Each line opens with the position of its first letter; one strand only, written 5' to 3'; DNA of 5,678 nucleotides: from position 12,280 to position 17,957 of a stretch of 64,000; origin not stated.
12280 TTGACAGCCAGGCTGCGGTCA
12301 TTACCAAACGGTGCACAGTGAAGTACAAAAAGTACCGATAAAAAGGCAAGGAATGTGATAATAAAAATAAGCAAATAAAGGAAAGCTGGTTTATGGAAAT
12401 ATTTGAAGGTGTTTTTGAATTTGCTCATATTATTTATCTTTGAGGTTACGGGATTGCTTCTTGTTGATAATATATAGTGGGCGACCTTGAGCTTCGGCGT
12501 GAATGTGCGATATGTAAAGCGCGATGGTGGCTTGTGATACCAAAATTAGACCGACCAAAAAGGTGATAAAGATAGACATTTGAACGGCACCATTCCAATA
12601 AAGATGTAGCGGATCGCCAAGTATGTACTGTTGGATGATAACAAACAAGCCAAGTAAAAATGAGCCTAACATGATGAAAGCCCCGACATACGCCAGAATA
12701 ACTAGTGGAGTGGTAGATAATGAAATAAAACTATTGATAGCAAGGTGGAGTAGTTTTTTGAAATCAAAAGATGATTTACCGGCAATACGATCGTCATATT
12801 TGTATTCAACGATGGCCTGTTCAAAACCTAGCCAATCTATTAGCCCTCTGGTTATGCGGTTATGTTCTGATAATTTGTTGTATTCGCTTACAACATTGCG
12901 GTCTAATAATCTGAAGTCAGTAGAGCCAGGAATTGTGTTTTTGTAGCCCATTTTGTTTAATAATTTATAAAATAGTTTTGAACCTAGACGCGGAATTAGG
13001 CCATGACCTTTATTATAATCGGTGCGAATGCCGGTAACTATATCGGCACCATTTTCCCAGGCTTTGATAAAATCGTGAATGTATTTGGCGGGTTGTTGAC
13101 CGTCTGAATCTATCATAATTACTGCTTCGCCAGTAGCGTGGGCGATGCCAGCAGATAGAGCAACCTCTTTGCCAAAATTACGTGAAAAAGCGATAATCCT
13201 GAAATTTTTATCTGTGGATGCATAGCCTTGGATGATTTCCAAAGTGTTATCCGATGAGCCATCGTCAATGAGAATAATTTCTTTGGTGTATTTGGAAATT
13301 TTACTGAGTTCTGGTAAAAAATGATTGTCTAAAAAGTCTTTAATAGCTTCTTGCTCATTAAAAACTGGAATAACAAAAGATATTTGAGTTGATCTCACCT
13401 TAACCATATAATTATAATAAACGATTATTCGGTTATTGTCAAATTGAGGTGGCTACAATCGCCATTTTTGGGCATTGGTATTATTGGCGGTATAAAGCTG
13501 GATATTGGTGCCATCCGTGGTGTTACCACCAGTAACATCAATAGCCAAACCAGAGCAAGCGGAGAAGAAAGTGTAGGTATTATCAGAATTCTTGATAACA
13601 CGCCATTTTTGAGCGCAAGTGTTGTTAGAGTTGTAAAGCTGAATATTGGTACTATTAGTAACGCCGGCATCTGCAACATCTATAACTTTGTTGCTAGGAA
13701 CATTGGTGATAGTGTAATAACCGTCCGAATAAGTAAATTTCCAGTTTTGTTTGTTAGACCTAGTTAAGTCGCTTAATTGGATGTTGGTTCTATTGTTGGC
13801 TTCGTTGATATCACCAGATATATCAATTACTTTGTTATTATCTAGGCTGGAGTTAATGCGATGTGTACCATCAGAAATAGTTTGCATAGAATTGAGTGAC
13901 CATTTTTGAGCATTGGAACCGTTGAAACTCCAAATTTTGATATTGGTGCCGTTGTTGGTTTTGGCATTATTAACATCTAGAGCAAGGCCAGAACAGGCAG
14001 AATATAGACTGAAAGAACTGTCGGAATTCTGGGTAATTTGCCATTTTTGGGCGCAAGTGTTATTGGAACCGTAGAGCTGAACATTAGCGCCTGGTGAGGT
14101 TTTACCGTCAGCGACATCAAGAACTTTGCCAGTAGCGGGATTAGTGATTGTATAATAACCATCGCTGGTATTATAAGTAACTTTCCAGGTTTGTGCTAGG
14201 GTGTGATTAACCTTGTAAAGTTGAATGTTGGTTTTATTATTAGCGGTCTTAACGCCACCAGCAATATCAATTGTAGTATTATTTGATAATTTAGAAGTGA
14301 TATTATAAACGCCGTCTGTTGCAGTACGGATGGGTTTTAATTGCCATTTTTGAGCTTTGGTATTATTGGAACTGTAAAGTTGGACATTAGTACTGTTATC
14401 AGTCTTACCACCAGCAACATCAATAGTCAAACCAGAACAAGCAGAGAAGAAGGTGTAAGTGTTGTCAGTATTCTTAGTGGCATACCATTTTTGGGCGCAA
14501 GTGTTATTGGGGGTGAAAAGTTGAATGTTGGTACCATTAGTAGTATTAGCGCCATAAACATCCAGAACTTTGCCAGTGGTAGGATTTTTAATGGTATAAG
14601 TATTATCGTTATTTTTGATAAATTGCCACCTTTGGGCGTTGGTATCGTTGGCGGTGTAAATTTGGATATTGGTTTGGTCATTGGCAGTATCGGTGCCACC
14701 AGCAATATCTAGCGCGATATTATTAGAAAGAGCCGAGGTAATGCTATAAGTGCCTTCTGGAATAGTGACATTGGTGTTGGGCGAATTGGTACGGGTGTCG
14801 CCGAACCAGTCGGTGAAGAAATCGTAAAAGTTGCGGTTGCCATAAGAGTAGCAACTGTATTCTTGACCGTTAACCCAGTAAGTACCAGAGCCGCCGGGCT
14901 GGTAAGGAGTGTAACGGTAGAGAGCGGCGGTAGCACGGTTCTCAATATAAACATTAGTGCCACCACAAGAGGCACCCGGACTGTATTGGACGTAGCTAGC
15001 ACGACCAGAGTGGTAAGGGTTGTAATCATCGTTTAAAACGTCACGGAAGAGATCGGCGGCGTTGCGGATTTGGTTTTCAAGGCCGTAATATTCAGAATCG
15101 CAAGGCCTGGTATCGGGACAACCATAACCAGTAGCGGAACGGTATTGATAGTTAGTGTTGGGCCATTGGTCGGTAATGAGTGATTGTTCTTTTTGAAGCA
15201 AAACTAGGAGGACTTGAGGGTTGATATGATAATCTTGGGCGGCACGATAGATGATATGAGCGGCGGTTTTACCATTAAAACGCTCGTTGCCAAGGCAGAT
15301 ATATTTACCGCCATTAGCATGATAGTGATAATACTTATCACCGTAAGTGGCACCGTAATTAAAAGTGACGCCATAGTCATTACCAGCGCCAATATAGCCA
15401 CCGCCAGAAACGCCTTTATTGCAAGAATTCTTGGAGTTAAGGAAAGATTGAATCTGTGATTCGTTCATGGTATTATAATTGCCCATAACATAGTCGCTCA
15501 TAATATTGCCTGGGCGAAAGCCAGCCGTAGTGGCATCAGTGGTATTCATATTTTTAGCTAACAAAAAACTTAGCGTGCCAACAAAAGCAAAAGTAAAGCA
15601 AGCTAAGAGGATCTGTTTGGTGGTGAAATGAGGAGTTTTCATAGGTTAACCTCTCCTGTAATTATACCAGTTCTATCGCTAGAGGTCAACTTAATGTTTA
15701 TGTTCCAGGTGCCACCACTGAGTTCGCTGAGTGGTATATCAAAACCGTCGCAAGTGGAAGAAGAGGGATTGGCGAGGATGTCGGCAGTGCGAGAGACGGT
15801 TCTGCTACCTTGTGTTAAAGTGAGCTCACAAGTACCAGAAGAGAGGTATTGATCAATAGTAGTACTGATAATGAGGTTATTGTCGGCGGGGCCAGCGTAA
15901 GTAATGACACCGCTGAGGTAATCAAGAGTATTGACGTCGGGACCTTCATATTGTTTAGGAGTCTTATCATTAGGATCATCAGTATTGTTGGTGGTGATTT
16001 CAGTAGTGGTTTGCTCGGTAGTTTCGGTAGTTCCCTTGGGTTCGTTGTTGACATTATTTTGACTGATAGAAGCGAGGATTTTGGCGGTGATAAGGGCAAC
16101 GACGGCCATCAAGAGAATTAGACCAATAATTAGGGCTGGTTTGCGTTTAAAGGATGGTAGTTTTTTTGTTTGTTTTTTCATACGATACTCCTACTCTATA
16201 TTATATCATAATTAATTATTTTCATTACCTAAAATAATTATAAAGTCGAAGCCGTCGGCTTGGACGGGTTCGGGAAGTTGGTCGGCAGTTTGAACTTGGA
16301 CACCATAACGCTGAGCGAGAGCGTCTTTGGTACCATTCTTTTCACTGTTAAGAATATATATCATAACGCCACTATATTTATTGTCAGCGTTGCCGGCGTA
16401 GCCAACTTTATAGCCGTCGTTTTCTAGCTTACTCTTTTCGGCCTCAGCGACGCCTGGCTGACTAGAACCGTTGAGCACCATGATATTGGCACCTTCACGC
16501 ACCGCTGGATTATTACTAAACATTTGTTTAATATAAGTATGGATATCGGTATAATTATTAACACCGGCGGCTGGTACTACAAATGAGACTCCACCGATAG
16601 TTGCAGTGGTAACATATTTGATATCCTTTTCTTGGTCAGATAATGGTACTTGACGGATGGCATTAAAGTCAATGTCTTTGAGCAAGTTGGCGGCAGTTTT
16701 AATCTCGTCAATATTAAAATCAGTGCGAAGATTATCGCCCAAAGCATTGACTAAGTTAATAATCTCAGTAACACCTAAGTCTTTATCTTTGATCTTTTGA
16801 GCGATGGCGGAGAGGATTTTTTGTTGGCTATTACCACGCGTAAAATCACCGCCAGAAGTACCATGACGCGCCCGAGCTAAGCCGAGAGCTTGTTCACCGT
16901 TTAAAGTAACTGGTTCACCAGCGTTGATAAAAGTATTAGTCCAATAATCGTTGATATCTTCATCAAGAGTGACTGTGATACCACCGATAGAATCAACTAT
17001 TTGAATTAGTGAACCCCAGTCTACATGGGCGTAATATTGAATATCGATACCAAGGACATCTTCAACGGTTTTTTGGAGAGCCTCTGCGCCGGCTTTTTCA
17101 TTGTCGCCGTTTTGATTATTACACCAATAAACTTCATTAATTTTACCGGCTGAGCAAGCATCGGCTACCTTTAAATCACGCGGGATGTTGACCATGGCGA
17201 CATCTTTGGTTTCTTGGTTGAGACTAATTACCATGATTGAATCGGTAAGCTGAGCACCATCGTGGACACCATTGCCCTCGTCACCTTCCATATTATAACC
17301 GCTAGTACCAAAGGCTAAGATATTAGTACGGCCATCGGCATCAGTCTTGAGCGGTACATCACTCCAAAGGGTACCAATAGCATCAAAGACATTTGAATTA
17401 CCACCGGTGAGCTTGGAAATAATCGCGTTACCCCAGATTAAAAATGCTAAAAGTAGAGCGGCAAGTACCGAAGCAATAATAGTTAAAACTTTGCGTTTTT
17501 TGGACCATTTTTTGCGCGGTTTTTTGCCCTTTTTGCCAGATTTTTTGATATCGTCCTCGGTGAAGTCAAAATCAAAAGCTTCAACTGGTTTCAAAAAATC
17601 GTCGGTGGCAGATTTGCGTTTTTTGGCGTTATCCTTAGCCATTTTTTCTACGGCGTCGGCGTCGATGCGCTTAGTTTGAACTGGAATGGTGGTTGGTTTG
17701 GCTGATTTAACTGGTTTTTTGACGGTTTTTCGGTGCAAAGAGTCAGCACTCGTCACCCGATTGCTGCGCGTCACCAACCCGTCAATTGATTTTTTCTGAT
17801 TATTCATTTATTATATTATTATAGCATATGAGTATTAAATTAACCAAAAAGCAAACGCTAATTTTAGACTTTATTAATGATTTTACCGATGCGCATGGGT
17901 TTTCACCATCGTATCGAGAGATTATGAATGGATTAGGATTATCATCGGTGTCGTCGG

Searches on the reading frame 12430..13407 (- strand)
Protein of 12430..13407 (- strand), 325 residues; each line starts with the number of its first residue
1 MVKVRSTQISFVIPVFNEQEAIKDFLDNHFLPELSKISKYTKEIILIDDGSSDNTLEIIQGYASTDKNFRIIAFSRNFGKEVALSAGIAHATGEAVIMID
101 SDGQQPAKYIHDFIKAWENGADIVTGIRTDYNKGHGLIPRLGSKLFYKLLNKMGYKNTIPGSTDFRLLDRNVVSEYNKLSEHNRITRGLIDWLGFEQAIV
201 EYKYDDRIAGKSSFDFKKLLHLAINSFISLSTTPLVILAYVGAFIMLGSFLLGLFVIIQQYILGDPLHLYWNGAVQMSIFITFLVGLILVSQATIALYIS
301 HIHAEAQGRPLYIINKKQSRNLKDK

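Call 43: search_protein_families(library=pfam, proteins=[window:12430-13407:-], max_evalue=0.001)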
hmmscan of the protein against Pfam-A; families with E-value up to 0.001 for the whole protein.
window:12430-13407:- (325 aa): 2 families
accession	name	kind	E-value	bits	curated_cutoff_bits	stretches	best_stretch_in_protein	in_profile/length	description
PF00535.33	Glycos_transf_2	-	7.3e-33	114.3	23.3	1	10-175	1-166/168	Glycosyl transferase family 2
PF10111.15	Glyco_tranf_2_2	-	2.5e-05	24.3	27.3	1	10-103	1-92/276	Glycosyltransferase like family 2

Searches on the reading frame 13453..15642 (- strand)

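Call 92: search_protein_families(library=pfam, proteins=[window:13453-15642:-], max_evalue=0.001)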
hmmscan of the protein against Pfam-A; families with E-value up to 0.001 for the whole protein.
window:13453-15642:- (729 aa): 3 families
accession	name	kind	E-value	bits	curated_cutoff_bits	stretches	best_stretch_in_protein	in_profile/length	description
PF14200.12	RicinB_lectin_2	-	1.5e-79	263.2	25.6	4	483-571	2-89/89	Ricin-type beta-trefoil lectin domain-like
PF00652.28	Ricin_B_lectin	-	2.9e-35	121.6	29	4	496-590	2-92/126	Ricin-type beta-trefoil lectin domain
PF16850.11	Inhibitor_I66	-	5.8e-05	23.5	27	0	293-353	2-60/146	Peptidase inhibitor I66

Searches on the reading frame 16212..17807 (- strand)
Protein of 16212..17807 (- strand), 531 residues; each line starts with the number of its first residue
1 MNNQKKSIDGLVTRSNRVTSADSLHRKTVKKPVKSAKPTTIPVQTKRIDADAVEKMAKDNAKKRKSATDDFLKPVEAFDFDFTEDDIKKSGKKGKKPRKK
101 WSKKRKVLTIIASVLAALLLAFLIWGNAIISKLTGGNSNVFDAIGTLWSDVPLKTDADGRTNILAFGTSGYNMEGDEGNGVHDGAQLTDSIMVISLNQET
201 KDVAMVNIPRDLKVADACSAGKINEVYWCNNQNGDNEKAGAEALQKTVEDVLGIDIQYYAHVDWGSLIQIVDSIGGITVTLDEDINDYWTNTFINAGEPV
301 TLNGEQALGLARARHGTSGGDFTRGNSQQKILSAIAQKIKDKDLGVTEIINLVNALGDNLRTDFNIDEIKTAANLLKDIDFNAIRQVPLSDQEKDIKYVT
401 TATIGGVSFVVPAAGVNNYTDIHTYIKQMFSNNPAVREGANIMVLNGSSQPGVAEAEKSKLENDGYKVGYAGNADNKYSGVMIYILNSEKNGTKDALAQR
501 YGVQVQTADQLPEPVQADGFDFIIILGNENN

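Call 92: search_protein_families(library=pfam, proteins=[window:16212-17807:-], max_evalue=0.001)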
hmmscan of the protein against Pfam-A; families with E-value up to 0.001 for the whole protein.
window:16212-17807:- (531 aa): 2 families
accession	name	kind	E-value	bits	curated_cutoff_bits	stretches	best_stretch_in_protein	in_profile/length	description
PF03816.19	LytR_cpsA_psr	-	2e-36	125.9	24.6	1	188-340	2-149/150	LytR_cpsA_psr family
PF13399.11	LytR_C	-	1.3e-10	42.5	22.2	1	441-528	3-84/86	LytR cell envelope-related transcriptional attenuator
